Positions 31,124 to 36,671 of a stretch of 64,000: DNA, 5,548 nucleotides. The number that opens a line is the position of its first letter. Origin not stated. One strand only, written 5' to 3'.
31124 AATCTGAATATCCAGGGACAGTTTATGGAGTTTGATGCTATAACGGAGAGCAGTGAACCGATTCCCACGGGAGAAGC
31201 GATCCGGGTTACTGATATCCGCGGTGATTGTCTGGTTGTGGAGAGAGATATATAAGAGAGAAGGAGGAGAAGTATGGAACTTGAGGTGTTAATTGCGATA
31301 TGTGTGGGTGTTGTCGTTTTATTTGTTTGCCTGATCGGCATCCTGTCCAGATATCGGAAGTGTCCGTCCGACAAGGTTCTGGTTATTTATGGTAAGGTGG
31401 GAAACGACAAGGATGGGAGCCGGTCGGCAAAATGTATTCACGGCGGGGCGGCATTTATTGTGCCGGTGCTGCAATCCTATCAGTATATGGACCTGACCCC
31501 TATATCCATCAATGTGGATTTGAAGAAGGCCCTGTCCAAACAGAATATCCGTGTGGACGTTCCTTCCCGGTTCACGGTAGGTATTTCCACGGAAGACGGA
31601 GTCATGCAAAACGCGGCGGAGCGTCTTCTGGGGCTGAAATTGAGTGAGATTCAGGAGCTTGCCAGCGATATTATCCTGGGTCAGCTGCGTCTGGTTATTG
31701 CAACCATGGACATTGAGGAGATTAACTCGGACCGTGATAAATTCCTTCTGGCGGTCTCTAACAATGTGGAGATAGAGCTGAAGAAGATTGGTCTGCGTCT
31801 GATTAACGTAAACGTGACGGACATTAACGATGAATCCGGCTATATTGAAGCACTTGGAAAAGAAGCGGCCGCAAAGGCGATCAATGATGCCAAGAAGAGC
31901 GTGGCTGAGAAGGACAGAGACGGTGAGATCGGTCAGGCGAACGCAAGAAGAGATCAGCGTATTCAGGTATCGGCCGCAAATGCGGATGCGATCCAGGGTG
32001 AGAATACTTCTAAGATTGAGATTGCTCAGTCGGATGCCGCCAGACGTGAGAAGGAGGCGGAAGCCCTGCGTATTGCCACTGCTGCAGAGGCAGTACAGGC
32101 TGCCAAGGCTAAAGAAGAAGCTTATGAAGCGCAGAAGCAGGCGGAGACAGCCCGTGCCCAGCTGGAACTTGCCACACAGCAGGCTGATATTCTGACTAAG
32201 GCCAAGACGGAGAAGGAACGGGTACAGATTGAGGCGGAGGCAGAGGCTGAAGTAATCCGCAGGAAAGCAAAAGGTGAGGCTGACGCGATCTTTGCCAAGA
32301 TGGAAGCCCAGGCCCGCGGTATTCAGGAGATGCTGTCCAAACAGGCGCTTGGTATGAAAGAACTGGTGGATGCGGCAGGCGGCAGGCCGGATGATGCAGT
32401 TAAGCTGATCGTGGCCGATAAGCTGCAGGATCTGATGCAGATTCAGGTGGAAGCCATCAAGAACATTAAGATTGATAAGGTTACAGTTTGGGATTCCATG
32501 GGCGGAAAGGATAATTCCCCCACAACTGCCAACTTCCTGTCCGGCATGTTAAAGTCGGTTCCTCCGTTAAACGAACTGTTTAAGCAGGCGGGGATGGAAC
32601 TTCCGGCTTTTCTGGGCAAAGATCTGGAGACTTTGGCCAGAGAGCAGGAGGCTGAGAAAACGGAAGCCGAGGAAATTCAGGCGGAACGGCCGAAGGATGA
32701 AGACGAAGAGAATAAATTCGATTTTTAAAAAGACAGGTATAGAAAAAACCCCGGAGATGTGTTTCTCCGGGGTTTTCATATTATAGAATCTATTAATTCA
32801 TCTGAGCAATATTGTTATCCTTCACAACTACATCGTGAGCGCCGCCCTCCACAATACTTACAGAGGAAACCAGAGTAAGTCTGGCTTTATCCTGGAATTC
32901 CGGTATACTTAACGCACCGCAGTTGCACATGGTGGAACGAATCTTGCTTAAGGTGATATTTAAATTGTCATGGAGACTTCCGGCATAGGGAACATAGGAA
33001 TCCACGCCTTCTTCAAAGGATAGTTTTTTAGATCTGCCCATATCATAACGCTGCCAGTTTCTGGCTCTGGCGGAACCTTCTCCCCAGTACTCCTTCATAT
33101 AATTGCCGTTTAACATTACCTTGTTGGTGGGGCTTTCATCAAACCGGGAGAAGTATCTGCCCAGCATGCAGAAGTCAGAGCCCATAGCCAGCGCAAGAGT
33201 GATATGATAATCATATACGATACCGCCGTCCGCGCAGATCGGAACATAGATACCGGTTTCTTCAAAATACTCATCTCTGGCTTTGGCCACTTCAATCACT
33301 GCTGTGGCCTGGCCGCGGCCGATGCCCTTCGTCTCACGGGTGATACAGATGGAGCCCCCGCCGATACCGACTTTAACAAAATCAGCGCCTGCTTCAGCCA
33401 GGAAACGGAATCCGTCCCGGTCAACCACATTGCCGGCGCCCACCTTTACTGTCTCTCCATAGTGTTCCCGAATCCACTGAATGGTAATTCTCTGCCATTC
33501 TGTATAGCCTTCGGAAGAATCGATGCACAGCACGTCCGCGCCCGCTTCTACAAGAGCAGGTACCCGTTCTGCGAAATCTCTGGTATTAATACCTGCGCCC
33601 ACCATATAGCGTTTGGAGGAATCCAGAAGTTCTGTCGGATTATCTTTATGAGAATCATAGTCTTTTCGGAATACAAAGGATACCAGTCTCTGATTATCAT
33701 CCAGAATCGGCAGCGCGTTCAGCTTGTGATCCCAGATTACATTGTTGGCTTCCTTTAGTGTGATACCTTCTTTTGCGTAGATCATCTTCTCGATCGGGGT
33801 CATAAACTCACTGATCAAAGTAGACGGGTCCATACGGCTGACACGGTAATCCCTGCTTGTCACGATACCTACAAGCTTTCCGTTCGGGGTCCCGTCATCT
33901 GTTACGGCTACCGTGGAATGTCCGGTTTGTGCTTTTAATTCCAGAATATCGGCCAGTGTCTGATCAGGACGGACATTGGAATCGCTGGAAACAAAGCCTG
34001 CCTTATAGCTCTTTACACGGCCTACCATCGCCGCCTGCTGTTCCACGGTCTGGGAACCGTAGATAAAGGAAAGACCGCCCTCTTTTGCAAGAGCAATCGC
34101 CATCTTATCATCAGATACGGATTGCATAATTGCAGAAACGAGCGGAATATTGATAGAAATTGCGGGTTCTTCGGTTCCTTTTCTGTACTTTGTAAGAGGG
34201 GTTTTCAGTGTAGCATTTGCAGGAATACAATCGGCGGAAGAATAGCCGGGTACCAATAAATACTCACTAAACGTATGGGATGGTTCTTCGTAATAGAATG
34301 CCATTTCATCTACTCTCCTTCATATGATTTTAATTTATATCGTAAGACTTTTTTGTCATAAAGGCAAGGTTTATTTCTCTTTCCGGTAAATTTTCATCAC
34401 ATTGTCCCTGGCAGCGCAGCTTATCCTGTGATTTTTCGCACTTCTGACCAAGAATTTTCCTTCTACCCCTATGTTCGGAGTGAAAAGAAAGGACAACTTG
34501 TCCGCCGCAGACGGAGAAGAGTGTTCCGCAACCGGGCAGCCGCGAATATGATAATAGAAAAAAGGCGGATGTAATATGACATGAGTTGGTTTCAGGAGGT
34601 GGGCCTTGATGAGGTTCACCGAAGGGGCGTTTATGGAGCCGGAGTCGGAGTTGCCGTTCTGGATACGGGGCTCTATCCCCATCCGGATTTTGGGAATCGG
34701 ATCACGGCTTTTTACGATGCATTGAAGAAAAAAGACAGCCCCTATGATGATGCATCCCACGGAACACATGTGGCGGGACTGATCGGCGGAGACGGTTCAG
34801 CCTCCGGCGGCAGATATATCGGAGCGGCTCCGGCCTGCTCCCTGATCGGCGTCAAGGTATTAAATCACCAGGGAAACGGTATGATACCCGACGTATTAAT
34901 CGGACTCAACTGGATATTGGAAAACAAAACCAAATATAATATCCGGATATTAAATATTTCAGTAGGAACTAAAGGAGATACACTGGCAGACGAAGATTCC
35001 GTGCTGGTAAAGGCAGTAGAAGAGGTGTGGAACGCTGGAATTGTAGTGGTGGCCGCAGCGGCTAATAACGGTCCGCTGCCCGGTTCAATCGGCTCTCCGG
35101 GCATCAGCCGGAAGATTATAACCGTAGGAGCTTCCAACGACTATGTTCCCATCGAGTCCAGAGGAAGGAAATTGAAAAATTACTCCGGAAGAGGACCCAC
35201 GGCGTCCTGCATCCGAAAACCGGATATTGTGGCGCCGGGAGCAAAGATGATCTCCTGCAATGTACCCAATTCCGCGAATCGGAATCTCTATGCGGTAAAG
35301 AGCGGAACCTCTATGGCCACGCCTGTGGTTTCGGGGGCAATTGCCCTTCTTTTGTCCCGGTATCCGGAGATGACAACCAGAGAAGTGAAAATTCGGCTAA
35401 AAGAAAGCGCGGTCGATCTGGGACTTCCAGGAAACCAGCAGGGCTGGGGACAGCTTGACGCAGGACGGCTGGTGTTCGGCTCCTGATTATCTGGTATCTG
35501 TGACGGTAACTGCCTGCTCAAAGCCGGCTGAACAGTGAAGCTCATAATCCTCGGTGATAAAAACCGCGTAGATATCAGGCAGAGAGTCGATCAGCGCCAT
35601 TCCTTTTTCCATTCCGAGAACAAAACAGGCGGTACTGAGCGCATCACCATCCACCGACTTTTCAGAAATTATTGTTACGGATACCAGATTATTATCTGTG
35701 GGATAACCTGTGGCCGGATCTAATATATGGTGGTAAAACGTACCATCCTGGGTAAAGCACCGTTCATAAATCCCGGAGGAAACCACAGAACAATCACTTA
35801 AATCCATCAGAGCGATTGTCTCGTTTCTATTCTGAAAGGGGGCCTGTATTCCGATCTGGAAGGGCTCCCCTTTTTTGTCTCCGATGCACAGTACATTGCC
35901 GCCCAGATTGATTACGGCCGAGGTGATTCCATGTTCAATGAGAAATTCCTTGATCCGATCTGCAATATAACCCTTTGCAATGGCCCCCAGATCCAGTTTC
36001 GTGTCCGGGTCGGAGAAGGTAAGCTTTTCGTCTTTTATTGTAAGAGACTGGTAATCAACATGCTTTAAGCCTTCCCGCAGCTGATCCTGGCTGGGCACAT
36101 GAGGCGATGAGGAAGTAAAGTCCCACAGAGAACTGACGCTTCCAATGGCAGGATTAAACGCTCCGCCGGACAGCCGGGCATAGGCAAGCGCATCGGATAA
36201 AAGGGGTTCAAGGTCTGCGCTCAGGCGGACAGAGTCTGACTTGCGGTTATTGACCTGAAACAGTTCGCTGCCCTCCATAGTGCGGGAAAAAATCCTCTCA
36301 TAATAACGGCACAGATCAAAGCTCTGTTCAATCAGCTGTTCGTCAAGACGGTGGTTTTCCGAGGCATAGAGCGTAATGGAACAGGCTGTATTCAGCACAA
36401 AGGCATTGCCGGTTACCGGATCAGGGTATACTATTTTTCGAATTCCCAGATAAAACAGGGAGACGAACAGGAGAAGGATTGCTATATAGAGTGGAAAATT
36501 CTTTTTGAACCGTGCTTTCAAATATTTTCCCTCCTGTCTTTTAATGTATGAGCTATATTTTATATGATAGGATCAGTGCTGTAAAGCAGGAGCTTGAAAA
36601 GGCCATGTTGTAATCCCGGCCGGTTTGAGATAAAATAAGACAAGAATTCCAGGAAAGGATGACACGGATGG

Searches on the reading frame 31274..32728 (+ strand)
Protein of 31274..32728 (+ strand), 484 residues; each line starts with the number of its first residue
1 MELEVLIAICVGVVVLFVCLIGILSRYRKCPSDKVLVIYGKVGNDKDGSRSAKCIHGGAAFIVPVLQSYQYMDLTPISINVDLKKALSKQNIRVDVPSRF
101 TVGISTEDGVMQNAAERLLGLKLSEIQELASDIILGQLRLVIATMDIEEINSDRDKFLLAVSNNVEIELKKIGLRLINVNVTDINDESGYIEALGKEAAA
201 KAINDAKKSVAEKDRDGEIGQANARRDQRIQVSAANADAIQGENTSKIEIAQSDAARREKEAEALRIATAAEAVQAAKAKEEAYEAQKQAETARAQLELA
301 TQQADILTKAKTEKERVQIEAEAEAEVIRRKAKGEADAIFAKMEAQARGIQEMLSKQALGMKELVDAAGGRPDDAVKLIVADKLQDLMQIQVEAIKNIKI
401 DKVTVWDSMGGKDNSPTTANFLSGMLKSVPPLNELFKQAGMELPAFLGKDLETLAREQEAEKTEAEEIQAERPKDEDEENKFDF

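Call 18: search_protein_families(library=pfam, proteins=[window:31274-32728:+], max_evalue=0.001)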
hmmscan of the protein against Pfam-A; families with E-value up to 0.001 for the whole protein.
window:31274-32728:+ (484 aa): 1 family
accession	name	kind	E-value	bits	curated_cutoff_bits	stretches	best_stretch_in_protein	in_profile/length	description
PF01145.31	Band_7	-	4.3e-25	89.2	23.6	1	33-214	6-175/176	SPFH domain / Band 7 family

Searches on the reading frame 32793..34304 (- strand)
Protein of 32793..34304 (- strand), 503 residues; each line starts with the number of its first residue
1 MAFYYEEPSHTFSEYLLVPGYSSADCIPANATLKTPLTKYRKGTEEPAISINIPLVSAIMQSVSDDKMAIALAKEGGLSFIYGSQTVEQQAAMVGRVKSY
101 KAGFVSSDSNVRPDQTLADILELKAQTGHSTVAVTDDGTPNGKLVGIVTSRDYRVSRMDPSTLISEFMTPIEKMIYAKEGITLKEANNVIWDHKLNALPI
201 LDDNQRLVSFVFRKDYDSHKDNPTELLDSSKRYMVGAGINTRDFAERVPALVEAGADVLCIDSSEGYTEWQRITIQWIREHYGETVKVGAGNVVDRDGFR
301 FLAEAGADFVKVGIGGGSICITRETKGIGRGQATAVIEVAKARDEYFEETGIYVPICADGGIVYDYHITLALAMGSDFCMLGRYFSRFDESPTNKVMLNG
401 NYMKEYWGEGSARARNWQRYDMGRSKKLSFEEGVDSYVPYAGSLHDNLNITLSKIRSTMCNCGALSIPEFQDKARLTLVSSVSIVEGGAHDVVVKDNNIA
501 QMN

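Call 18: search_protein_families(library=pfam, proteins=[window:32793-34304:-], max_evalue=0.001)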
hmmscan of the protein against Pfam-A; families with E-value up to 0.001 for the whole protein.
window:32793-34304:- (503 aa): 4 families
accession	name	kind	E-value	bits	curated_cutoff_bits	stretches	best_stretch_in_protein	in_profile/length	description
PF00478.31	IMPDH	-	1.9e-112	376.1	25.6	1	10-490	2-345/345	IMP dehydrogenase / GMP reductase domain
PF00571.33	CBS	-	7.1e-11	42.7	24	1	111-152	12-50/57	CBS domain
PF03060.21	NMO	-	4.6e-07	30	28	0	299-396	149-236/331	Nitronate monooxygenase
PF01070.24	FMN_dh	-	1.1e-05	25.1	24.9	1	268-385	205-305/350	FMN-dependent dehydrogenase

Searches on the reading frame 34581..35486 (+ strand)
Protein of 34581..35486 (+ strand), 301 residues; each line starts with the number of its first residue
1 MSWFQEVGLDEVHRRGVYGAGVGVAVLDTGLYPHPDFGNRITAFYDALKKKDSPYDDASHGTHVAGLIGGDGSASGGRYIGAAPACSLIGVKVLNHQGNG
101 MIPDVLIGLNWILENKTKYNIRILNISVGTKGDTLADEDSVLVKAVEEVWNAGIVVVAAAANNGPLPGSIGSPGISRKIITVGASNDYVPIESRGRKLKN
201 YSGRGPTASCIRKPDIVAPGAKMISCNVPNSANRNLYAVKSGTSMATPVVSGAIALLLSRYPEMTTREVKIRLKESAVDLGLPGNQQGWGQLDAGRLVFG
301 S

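Call 18: search_protein_families(library=pfam, proteins=[window:34581-35486:+], max_evalue=0.001)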
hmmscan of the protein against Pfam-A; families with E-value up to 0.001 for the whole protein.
window:34581-35486:+ (301 aa): 1 family
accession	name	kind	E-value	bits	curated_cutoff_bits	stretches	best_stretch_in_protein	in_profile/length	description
PF00082.27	Peptidase_S8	-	2.6e-48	165.2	21.8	1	19-290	1-288/288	Subtilase family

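Call 22: search_protein_families(library=ncbifam, proteins=[window:34581-35486:+], max_evalue=1)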
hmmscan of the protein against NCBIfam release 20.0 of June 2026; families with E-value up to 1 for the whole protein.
window:34581-35486:+ (301 aa): 10 families
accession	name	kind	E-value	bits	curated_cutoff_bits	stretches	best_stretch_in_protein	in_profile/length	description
TIGR03921.1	T7SS_mycosin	equivalog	1.4e-39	136.2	278.75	1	9-294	3-281/353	type VII secretion-associated serine protease mycosin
NF040553.1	SGO_0316_fam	subfamily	8.1e-18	63.5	1400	2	55-163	355-464/1486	SGO_0316/SGO_0317 family LPXTG-anchored serine peptidase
NF040809.1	germ_prot_CspBA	exception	2e-15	55.5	1250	2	171-258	397-473/1099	bifunctional germination protease/germinant receptor pseudoprotease CspBA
NF040808.2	CspC_non_triad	exception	1.6e-14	53.2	675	2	54-164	163-278/556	bile acid germinant receptor pseudoprotease CspC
NF049966.1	QH_SP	equivalog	4.3e-14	52.4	165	2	24-164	2-126/219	subtilisin-like serine protease QhpE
TIGR03895.1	protease_PatA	subfamily_domain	1.3e-13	50.6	421.05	1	60-260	1-179/606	PatA/PatG family cyanobactin maturation protease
NF042956.1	IteS_antiphage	equivalog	4.8e-13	48.3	900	1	24-256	259-507/747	S8 family anti-phage peptidase IteS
NF033595.1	denti_PrtP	equivalog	5.7e-12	45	300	2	152-280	365-481/606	dentilisin complex serine proteinase subunit PrtP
NF051851.1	AtpSerPepEprS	equivalog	8.9e-08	30.6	1700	1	216-300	281-365/988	autotransporter serine peptidase EprS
NF033865.1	fusolisin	equivalog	0.061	11.4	999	1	221-272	323-374/1006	fusolisin family autotransporter serine protease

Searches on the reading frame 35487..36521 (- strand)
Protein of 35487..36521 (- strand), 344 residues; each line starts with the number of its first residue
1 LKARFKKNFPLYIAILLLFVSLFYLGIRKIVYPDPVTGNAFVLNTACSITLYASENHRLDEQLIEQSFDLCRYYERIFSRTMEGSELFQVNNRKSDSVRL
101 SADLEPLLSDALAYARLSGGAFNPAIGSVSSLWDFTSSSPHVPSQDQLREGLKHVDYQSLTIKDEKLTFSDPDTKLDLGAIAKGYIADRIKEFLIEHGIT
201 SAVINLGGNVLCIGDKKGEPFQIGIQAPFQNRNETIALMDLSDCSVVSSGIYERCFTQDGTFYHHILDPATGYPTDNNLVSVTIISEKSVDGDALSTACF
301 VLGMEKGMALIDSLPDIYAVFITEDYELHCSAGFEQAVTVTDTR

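Call 18: search_protein_families(library=pfam, proteins=[window:35487-36521:-], max_evalue=0.001)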
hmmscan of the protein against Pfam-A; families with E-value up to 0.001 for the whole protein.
window:35487-36521:- (344 aa): 1 family
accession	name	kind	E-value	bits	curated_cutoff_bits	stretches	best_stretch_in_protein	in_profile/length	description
PF02424.20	ApbE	-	5e-86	289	25.6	1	44-321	2-266/266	ApbE family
